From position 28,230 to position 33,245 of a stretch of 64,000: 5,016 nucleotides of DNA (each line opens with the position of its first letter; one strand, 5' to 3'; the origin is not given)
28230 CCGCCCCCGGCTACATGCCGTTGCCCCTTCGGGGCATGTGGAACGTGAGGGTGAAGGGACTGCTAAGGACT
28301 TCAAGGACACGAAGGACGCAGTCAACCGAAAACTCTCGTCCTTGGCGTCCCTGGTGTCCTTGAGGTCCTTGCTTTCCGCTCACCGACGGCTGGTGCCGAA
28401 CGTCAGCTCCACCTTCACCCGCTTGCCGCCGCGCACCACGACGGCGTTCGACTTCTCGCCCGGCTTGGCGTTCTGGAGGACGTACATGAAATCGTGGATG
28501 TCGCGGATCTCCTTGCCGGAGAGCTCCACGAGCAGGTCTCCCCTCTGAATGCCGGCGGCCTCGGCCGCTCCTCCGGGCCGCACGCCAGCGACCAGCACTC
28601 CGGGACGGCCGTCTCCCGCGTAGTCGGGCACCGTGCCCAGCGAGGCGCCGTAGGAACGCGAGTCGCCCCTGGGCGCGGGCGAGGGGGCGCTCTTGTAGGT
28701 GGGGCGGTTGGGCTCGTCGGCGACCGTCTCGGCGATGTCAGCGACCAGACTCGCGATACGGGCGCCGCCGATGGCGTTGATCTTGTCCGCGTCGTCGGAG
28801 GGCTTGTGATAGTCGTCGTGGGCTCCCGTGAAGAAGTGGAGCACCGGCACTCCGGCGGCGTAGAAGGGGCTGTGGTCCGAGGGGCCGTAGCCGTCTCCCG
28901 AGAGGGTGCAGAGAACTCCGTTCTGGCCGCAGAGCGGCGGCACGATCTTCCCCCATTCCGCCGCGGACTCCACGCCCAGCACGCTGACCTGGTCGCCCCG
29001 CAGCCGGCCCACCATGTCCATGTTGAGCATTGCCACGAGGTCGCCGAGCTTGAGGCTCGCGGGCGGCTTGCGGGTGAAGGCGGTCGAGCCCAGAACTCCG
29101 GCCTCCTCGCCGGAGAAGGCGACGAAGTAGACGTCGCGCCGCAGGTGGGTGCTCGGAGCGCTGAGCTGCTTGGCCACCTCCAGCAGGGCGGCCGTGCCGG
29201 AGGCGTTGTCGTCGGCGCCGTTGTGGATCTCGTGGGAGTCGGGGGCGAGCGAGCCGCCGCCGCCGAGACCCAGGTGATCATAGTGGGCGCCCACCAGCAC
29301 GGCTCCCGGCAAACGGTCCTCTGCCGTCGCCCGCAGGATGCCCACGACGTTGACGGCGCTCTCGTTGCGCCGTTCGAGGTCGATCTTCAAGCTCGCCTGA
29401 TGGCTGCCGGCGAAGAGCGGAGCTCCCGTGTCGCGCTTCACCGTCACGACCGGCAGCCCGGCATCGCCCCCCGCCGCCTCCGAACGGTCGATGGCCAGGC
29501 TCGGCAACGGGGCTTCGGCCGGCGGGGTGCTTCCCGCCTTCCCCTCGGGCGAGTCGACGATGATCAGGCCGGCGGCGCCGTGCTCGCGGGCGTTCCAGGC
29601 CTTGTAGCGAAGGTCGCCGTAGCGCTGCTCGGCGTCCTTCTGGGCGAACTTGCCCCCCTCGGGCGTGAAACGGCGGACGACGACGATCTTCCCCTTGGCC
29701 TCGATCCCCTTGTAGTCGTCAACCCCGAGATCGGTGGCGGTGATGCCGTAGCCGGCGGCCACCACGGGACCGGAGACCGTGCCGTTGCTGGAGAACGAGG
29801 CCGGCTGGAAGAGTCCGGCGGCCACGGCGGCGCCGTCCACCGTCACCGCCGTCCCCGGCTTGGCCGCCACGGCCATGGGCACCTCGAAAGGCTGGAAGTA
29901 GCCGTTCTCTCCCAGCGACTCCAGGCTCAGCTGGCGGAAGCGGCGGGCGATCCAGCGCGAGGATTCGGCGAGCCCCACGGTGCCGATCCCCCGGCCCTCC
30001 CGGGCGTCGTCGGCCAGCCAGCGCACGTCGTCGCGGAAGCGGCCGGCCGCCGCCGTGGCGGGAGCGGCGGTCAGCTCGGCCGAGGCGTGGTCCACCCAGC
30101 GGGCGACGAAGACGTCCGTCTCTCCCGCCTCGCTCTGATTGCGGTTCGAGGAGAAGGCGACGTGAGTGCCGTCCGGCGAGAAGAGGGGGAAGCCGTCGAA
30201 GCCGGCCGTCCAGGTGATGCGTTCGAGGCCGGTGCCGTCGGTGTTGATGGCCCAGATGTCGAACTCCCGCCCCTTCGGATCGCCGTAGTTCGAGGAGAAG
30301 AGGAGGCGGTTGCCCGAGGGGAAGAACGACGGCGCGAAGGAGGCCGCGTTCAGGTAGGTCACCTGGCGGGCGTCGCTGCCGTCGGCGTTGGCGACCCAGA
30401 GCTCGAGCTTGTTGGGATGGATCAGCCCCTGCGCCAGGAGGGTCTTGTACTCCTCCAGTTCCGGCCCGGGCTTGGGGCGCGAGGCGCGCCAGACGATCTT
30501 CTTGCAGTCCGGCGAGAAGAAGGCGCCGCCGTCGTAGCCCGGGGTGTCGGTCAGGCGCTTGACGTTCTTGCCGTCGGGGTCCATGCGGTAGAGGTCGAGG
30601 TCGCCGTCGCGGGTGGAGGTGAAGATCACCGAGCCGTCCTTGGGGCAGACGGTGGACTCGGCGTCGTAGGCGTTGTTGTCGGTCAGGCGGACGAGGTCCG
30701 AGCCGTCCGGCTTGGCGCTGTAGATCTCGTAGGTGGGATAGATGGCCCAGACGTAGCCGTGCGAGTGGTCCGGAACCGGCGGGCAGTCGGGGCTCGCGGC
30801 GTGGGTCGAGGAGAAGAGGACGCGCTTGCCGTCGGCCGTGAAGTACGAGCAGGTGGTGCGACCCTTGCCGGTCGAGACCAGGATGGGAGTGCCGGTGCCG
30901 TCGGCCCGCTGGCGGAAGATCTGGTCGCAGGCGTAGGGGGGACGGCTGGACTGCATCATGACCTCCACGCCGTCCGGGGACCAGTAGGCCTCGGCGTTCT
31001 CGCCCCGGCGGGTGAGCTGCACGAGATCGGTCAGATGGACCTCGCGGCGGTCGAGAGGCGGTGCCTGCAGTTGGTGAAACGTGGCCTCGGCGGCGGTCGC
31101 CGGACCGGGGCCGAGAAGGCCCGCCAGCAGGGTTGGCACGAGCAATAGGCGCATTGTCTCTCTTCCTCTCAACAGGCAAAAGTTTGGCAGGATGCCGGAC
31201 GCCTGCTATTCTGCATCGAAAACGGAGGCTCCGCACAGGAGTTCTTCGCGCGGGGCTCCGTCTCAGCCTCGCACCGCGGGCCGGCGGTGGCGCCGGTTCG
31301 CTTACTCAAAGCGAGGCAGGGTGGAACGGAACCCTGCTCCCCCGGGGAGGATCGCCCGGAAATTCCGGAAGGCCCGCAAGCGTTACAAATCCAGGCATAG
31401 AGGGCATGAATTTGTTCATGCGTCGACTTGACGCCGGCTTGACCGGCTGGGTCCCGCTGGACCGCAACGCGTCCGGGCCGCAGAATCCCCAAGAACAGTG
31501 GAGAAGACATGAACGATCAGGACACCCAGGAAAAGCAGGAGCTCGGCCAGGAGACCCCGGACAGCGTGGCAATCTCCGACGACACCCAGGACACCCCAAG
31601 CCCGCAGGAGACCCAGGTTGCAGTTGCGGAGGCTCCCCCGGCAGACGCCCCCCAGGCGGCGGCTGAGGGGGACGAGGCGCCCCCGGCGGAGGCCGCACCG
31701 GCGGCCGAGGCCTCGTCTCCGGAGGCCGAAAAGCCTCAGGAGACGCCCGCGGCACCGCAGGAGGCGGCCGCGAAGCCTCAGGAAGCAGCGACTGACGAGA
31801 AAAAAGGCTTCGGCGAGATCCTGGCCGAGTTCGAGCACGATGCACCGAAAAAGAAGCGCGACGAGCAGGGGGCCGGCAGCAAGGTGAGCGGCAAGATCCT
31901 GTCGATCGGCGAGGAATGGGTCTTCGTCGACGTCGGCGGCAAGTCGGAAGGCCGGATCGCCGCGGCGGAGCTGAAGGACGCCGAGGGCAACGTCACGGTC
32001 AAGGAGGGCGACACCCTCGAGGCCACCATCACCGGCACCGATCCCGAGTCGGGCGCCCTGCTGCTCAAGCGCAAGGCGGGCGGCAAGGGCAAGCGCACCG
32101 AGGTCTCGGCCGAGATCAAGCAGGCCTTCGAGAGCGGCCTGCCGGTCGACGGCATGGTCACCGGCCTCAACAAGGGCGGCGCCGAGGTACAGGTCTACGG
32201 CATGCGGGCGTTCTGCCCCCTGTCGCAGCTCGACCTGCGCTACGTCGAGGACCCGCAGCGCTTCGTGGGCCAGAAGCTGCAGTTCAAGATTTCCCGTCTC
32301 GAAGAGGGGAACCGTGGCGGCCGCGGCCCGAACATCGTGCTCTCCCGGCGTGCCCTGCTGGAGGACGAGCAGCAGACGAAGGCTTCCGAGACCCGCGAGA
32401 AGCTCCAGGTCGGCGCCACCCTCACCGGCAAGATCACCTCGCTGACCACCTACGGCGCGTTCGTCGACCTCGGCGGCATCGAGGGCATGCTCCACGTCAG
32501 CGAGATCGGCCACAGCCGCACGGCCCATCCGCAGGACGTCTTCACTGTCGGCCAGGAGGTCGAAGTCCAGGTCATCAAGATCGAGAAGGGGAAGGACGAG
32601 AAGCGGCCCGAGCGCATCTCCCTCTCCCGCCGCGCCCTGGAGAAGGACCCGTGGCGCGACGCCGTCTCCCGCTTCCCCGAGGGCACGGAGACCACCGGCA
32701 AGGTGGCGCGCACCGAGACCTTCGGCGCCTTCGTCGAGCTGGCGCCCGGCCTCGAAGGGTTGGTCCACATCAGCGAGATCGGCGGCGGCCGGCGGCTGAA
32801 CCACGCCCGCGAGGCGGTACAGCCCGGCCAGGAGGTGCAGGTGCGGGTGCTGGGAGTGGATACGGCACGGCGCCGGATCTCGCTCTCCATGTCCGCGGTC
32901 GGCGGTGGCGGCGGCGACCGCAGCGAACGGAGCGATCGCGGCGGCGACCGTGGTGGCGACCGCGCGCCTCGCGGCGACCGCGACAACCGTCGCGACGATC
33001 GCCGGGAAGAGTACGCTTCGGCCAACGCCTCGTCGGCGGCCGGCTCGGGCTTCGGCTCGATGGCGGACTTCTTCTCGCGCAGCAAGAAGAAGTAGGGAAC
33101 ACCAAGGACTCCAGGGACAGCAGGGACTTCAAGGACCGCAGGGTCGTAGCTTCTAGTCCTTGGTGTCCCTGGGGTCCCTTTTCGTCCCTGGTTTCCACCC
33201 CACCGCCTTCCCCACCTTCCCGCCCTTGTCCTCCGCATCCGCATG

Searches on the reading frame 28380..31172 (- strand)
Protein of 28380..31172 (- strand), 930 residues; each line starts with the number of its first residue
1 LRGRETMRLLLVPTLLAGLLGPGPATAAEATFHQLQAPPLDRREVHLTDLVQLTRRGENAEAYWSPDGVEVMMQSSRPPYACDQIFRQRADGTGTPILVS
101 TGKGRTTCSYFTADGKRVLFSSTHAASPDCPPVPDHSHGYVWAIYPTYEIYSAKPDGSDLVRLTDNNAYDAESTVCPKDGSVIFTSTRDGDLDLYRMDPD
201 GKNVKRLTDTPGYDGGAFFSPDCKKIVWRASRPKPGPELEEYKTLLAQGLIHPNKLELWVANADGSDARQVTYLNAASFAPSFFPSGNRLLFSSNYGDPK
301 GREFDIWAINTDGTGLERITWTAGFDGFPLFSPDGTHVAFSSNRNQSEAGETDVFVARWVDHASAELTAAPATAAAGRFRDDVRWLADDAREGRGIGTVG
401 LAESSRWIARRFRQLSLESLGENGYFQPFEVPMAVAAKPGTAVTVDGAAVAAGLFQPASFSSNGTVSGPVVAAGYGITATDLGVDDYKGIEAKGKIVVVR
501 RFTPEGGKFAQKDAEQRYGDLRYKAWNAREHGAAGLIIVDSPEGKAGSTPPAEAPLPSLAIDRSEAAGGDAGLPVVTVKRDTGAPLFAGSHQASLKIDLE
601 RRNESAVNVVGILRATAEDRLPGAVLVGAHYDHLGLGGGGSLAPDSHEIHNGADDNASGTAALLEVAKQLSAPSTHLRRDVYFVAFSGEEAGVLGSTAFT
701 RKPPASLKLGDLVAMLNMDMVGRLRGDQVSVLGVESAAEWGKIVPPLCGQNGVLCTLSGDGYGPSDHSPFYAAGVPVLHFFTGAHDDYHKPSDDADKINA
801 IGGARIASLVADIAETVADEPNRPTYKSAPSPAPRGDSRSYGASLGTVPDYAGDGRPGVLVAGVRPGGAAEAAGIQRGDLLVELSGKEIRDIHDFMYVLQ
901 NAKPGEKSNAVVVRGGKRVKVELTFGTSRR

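Call 8: search_protein_families(library=pfam, proteins=[window:28380-31172:-], max_evalue=0.001)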
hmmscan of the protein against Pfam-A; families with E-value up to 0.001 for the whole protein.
window:28380-31172:- (930 aa): 8 families
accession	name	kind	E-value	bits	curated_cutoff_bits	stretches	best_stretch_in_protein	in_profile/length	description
PF04389.22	Peptidase_M28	-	2e-40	139.1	21.3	1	608-812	1-191/193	Peptidase family M28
PF07676.18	PD40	-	6.8e-31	106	20.9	2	317-356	2-38/38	WD40-like Beta Propeller Repeat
PF02225.27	PA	-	6.4e-11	42.7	23.9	1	466-566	1-92/95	PA domain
PF13180.12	PDZ_2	-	4.9e-10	40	27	1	856-923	11-78/80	PDZ domain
PF17820.7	PDZ_6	-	5.5e-10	39.3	27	1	861-907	2-47/54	PDZ domain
PF00595.29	PDZ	-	1e-06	29.4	23.2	1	845-906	12-74/81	PDZ domain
PF01546.33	Peptidase_M20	-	0.00013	22.4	24.6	1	652-701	32-81/206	Peptidase family M20/M25/M40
PF05450.20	Nicastrin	-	0.00028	20.9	25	1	648-700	17-71/218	Nicastrin large lobe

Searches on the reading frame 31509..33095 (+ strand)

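Call 8: search_protein_families(library=pfam, proteins=[window:31509-33095:+], max_evalue=0.001)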
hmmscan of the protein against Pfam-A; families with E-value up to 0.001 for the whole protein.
window:31509-33095:+ (528 aa): 4 families
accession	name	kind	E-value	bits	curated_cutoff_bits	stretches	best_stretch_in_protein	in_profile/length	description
PF00575.29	S1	-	5.4e-55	184.1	22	4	298-362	1-66/74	S1 RNA binding domain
PF23459.1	S1_RRP5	-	8.9e-18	65.1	27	1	391-460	3-71/72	RRP5 S1 domain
PF18614.7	RNase_II_C_S1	-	5.5e-07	29.8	26.6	0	430-459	28-56/59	RNase II-type exonuclease C-terminal S1 domain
PF21710.3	Spt6_S1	-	8.3e-06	26.4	27.5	0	398-461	23-86/91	Spt6, S1/OB domain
